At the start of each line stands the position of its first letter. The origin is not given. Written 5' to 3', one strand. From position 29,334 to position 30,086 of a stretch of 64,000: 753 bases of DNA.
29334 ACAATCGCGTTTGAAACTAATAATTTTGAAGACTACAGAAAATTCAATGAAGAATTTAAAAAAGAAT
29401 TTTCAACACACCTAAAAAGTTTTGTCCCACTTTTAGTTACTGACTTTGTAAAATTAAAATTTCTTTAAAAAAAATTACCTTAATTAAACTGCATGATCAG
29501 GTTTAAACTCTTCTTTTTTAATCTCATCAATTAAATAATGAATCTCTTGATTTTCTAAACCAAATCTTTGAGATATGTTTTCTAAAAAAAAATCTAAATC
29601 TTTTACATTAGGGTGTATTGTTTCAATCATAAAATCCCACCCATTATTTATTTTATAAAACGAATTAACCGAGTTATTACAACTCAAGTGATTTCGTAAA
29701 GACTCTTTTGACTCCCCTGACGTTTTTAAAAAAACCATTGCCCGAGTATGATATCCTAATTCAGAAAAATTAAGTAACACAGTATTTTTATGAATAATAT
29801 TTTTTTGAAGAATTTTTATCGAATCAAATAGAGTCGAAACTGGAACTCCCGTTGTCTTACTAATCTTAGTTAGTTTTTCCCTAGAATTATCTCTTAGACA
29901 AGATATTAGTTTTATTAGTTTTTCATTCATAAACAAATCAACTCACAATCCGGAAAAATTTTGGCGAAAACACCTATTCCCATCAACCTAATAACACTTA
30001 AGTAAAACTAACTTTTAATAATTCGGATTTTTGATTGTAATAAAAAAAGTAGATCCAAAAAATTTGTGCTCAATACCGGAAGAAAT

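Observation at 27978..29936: Lrp/AsnC regulator nest: two about 50%-identical paralogues flanking a divergent tandem-fused double-Lrp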

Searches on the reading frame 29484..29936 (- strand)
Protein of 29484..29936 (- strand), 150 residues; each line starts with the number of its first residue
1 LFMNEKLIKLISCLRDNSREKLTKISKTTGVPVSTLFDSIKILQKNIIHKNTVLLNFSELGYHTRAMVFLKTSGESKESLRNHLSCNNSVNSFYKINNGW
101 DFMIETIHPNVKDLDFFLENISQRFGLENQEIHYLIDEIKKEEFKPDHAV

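Call 4: search_protein_families(library=pfam, proteins=[window:29484-29936:-], max_evalue=1)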
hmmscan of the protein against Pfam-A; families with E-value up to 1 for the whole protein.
window:29484-29936:- (150 aa): 5 families
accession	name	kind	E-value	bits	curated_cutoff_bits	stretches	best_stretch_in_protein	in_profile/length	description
PF01037.27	AsnC_trans_reg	-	0.0024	18.2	25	1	70-131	3-66/73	Lrp/AsnC ligand binding domain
PF13412.12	HTH_24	-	0.003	17.5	21.9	1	3-45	1-43/48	Winged helix-turn-helix DNA-binding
PF09339.16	HTH_IclR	-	0.062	13.5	22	1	5-37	3-36/52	IclR helix-turn-helix domain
PF12651.13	RHH_3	-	0.063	13.7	21.6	1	19-36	14-31/44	Ribbon-helix-helix domain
PF13404.12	HTH_AsnC-type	-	0.081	13.2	27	1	8-35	6-33/42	AsnC-type helix-turn-helix domain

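Call 5: search_protein_families(library=ncbifam, proteins=[window:29484-29936:-], max_evalue=1)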
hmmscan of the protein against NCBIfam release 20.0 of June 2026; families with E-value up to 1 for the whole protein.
window:29484-29936:- (150 aa): 6 families
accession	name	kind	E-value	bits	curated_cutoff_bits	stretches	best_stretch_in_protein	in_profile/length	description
NF041396.1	TranRegLrp_Halo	equivalog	1.9e-09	37.6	190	1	9-105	9-106/149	HTH-type transcriptional regulator Lrp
NF053758.1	ChrTpTrnRegChrS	equivalog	1.8e-07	31.1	250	1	9-129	18-140/158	chromate efflux transcriptional regulator ChrS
NF040947.1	trans_reg_LysM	equivalog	9.3e-07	28.7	180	1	4-123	2-120/136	HTH-type transcriptional regulator LysM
NF040707.3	Siroheme_Dcarb_AhbB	equivalog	4.2e-05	23.3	125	1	23-143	17-143/146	siroheme decarboxylase subunit beta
NF008384.0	PRK11179.1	equivalog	0.00022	21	227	1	10-121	14-127/153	transcriptional regulator AsnC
NF040820.1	trans_reg_LrpA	equivalog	0.00049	20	250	1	6-107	5-107/141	HTH-type transcriptional regulator LrpA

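Call 12: find_homologous_proteins(query=window:29484-29936:-, max_evalue=0.001)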
Query window:29484-29936:- (150 aa): 37 proteins with E <= 0.001 among 68 candidates.
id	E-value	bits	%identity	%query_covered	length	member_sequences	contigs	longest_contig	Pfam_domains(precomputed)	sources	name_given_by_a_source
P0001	1.8e-58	214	99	65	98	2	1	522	PF01037.29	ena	-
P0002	1.2e-52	196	62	95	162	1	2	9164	PF01037.29,PF09339.17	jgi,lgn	-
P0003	2.1e-52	195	61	95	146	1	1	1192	-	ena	-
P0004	2.6e-51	191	63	95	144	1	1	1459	PF01037.29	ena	-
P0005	6.9e-51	190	62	95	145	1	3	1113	PF01037.29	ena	-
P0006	5.3e-50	187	59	97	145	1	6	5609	PF01037.29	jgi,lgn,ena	-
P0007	6.1e-50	187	61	93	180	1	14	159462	-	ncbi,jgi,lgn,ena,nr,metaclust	ncbi:Lrp/AsnC family transcriptional regulator [Candidatus Woesearchaeota archaeon]|jgi:DNA-binding 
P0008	6.4e-50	187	60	95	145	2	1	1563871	PF01037.29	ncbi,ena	ncbi:MAG: Lrp/AsnC family transcriptional regulator [Candidatus Woesearchaeota archaeon]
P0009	1.3e-49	186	61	95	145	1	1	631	-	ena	-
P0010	3.9e-49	184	59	95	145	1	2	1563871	PF01037.29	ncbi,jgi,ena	ncbi:MAG: Lrp/AsnC family transcriptional regulator [Candidatus Woesearchaeota archaeon]|jgi:DNA-bin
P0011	2.0e-48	182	58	95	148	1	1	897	PF01037.29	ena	-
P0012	5.0e-48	181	62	95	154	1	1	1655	-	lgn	-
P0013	5.4e-48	181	61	95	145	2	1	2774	PF01037.29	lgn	-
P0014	7.9e-48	180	59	95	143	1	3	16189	-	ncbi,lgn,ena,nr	ncbi:MAG: Lrp/AsnC family transcriptional regulator [Nanoarchaeota archaeon]|nr:Lrp/AsnC family tran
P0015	9.1e-48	180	58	94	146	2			-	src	-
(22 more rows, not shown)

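Call 14: find_encoding_contigs(protein=P0008, flank=6000, max_places=3)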
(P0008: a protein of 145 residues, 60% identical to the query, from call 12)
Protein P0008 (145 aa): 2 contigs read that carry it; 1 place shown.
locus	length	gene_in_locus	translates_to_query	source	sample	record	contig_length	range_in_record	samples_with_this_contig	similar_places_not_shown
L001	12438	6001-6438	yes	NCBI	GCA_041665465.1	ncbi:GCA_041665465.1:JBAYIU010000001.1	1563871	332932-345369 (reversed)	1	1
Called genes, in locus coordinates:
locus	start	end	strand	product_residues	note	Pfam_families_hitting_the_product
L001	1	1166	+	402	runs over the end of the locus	PF01636:APH (weak)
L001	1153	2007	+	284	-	PF00793:DAHP_synth_1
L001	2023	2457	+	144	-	PF13404:HTH_AsnC-type, PF13412:HTH_24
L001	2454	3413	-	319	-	PF01895:PhoU (faint)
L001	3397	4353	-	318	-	PF04014:MazE_antitoxin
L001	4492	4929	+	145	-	PF01037:AsnC_trans_reg (weak)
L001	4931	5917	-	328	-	PF13404:HTH_AsnC-type, PF13412:HTH_24, PF01037:AsnC_trans_reg (faint), PF08279:HTH_11 (faint), PF13404:HTH_AsnC-type, PF13412:HTH_24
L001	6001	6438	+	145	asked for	PF01037:AsnC_trans_reg (weak)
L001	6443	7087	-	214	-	-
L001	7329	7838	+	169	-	-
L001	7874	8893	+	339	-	PF01142:TruD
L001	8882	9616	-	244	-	PF01978:TrmB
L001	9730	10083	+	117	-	-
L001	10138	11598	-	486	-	PF02729:OTCace_N, PF00185:OTCace, PF01948:PyrI, PF02748:PyrI_C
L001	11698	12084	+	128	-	PF22751:DUF488-N3a, PF22752:DUF488-N3i (weak), PF04343:DUF488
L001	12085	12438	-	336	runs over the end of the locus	PF03372:Exo_endo_phos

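Call 15: find_encoding_contigs(protein=P0010, flank=6000, max_places=3)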
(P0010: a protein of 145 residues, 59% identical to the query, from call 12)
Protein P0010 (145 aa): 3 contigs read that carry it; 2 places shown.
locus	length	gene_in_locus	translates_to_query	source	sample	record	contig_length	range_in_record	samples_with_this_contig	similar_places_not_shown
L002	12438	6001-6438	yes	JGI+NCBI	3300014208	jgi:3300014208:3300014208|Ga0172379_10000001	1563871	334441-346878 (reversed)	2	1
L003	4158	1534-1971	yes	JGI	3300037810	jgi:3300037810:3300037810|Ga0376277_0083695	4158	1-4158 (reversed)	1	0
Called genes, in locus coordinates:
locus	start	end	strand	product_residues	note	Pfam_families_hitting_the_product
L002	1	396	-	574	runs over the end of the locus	PF00282:Pyridoxal_deC, PF00266:Aminotran_5, PF01212:Beta_elim_lyase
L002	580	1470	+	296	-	PF00056:Ldh_1_N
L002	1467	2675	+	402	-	PF01636:APH (weak)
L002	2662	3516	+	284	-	PF00793:DAHP_synth_1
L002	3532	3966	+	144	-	PF13404:HTH_AsnC-type, PF13412:HTH_24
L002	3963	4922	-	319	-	PF01895:PhoU (faint)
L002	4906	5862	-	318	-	PF04014:MazE_antitoxin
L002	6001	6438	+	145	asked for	PF01037:AsnC_trans_reg (weak)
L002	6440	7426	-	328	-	PF13404:HTH_AsnC-type, PF13412:HTH_24, PF01037:AsnC_trans_reg (faint), PF08279:HTH_11 (faint), PF13404:HTH_AsnC-type, PF13412:HTH_24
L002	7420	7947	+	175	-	PF01037:AsnC_trans_reg (weak)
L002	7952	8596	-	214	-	-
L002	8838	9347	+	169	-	-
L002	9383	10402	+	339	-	PF01142:TruD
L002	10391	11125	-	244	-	PF01978:TrmB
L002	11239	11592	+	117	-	-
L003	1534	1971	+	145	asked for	PF01037:AsnC_trans_reg (weak)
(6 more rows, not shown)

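Call 16: find_encoding_contigs(protein=P0007, flank=6000, max_places=4)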
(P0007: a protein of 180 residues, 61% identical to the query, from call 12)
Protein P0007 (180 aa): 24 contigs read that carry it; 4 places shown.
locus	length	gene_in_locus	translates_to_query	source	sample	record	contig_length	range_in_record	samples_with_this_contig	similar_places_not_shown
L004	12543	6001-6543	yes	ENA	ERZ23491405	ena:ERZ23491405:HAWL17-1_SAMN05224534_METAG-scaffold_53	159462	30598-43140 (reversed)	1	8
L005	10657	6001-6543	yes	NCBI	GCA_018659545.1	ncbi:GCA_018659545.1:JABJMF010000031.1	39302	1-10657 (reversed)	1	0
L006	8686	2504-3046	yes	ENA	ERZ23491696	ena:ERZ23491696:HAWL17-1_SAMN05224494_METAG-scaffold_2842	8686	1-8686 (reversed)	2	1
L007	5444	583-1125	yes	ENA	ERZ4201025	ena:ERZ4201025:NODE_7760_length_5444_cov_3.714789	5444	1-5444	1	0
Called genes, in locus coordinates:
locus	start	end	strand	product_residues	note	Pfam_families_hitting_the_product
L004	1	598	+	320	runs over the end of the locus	-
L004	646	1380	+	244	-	PF00588:SpoU_methylase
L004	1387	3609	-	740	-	PF13385:Laminin_G_3, PF00354:Pentaxin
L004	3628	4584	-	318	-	PF01047:MarR (faint), PF08279:HTH_11 (faint), PF09756:DDRGK (faint), PF13404:HTH_AsnC-type, PF13412:HTH_24, PF13404:HTH_AsnC-type, PF13412:HTH_24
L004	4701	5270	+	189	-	-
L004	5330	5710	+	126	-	-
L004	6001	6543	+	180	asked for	-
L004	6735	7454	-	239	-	-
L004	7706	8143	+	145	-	PF13404:HTH_AsnC-type (faint), PF13412:HTH_24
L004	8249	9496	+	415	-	-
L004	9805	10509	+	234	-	-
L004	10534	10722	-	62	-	-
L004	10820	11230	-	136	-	-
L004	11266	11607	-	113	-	-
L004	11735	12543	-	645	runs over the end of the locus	PF13328:HD_4, PF01966:HD, PF04607:RelA_SpoT, PF02824:TGS, PF28438:RelA_RIS, PF01842:ACT, PF13291:ACT_4, PF22629:ACT_AHAS_ss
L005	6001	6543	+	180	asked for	-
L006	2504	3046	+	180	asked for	-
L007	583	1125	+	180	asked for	-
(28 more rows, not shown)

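Call 21: find_related_loci(query=A1, collection=genome_contigs, flank=5000)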
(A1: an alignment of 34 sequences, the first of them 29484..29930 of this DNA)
Query A1 (148 aa) in genome_contigs; peptide patterns used: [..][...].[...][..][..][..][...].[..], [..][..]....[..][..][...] (x = any residue, [..] = any of these).
313 stretches matched a pattern; 186 encode a relative of the query (tblastn E <= 1e-3); the best 80 are kept; 79 distinct loci.
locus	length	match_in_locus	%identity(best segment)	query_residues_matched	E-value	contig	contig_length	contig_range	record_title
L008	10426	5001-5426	60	1-142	1e-57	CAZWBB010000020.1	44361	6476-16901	MAG TPA_asm: uncultured Methanosarcinales archaeon isolate SRP077602_co2_374 genome assembly, contig: NODE_1271_length_4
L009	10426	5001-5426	61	1-142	2e-57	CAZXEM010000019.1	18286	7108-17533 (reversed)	MAG TPA_asm: uncultured Methanosarcinales archaeon isolate binchicken_co28_250 genome assembly, contig: NODE_2098_length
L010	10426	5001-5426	61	1-142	2e-55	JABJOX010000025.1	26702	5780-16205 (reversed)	MAG: Candidatus Woesearchaeota archaeon isolate SI075_bin52 k141_2394510, whole genome shotgun sequence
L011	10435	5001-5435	61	4-142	3e-55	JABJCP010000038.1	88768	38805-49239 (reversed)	MAG: Candidatus Woesearchaeota archaeon isolate SI073_bin58 k141_2112736, whole genome shotgun sequence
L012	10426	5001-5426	60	1-142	7e-55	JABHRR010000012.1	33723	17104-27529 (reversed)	MAG: Candidatus Woesearchaeota archaeon isolate SI039_bin18 k141_193913, whole genome shotgun sequence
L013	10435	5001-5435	59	1-145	5e-55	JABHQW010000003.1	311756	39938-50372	MAG: Candidatus Woesearchaeota archaeon isolate SI039_bin115 k141_537353, whole genome shotgun sequence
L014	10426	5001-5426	60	1-142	1e-54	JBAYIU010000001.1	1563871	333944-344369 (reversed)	MAG: Candidatus Woesearchaeota archaeon isolate SO_2016_GW1_38 scaffold00001_OW334_2016, whole genome shotgun sequence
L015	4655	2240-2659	61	4-143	2e-54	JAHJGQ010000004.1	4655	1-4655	MAG: Nanoarchaeota archaeon isolate Modern_marine_glass_biofilm.mb.79 Modern_marine_glas.mb.79_k141_8872, whole genome s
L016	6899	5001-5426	58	1-142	9e-54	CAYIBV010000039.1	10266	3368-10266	MAG TPA_asm: uncultured Methanosarcinales archaeon isolate ERP119705_co19_921 genome assembly, contig: NODE_7004_length_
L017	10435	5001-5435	59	1-145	2e-53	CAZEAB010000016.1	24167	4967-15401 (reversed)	MAG TPA_asm: uncultured Methanosarcinales archaeon isolate SRP200020_co5_83 genome assembly, contig: NODE_3205_length_24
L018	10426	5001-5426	58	1-142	2e-53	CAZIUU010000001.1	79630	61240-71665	MAG TPA_asm: uncultured Methanosarcinales archaeon isolate binchicken_co251_991 genome assembly, contig: NODE_462_length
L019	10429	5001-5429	58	1-143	4e-53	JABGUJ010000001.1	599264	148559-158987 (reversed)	MAG: Candidatus Woesearchaeota archaeon isolate SI034_bin151 k141_2074571, whole genome shotgun sequence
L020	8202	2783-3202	59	1-142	9e-53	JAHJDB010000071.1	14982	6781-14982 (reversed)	MAG: Nanoarchaeota archaeon isolate Modern_marine.mb.327 Modern_marine.mb.327_k141_1667192, whole genome shotgun sequenc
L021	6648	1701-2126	56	1-142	9e-53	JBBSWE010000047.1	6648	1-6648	MAG: Nanoarchaeota archaeon isolate H52-bin155_1 H52_bin155_1_000000000047, whole genome shotgun sequence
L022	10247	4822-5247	57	1-142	1e-52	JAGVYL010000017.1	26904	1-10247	Candidatus Woesearchaeota archaeon isolate RIFOXYD1_FULL_39_9.8 rifoxyd1_full_scaffold_619, whole genome shotgun sequenc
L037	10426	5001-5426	46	8-147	7e-43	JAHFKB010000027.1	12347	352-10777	MAG: archaeon isolate nzgw40 NODE_7767_length_12348_cov_4.835937, whole genome shotgun sequence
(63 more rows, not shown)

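Call 27: search_solved_structures(query=A1, max_evalue=0.01, show_alignments=2)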
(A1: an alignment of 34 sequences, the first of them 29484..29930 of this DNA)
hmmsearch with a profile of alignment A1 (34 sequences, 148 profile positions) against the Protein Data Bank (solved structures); distinct sequences matched with E-value up to 0.01: 27.
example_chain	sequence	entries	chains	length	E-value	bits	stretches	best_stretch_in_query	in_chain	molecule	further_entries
2cyy_A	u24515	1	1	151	1.5e-16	63.7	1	5-126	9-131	Putative HTH-type transcriptional regulator PH1519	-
1ri7_A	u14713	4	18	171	2.3e-16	63.2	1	5-126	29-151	Putative transcriptional regulator | Putative HTH-type transcriptional regulator PH1519 | Uncharacterized HTH-type transcriptional regulator PH1519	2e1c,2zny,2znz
8q90_A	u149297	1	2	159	5.8e-14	55.4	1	5-145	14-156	AsnC family transcriptional regulator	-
7fby_A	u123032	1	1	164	8.1e-13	51.7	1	6-139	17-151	Transcriptional regulatory protein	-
9w4v_A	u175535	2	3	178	1.1e-12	51.2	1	6-139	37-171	Uncharacterized HTH-type transcriptional regulator PH0140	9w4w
2cfx_A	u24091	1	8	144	4.6e-10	42.7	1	3-132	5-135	HTH-TYPE TRANSCRIPTIONAL REGULATOR LRPC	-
2efo_A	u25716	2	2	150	1.8e-09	40.8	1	1-138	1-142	150aa long hypothetical transcriptional regulator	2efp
2efq_A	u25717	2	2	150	2.2e-09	40.5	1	1-138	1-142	150aa long hypothetical transcriptional regulator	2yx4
2p5v_A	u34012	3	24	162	2.5e-09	40.3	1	2-139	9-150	Transcriptional regulator, LRP/AsnC family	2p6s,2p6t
2e7w_A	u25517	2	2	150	2.6e-09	40.3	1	1-138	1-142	150aa long hypothetical transcriptional regulator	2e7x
2pmh_A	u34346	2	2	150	3e-09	40.1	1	1-138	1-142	150aa long hypothetical transcriptional regulator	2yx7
2efn_A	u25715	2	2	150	1.5e-08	37.8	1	1-138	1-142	150aa long hypothetical transcriptional regulator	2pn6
3i4p_A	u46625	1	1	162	3.5e-08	36.6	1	3-138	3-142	Transcriptional regulator, AsnC family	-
2ia0_A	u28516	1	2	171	2.2e-06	30.8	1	7-140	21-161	Putative HTH-type transcriptional regulator PF0864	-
2dbb_A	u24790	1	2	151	3.5e-06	30.1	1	3-139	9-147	Putative HTH-type transcriptional regulator PH0061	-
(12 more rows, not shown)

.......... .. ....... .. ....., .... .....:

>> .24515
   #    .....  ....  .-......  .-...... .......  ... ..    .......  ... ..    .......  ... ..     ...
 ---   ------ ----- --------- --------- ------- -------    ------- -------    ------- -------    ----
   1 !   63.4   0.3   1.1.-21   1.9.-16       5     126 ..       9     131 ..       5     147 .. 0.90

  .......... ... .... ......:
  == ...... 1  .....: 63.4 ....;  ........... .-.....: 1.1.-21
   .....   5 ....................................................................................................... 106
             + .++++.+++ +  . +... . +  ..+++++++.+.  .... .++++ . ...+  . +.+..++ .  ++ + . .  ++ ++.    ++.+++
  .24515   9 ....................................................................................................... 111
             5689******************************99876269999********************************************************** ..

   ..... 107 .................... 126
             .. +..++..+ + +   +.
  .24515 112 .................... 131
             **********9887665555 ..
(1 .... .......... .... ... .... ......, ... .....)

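Call 39: predict_structure(alignment_id=A1)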
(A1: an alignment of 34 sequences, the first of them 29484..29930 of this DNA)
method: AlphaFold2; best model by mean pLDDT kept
length: 148 residues; sequences in the alignment: 34
mean_pLDDT: 81.7   pTM: 0.59
mean pLDDT of the five models: 81.7, 79.9, 77.4, 75.5, 70.5
residues with pLDDT >= 90: 55; 70-90: 62; 50-70: 28; < 50: 3
segments of 3 or more residues with pLDDT < 50: none
pLDDT, mean of each block of 10 residues (from residue 1): 83 79 92 88 67 64 89 90 86 90 88 93 93 63 56
secondary structure, 60 per line:
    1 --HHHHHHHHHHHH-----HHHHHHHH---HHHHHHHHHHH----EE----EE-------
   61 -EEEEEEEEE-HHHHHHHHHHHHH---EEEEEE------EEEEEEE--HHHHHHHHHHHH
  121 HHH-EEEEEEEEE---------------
elements in order: H3-14 H20-27 H31-41 E62-70 H72-84 E88-93 E100-106 H109-123 E125-133
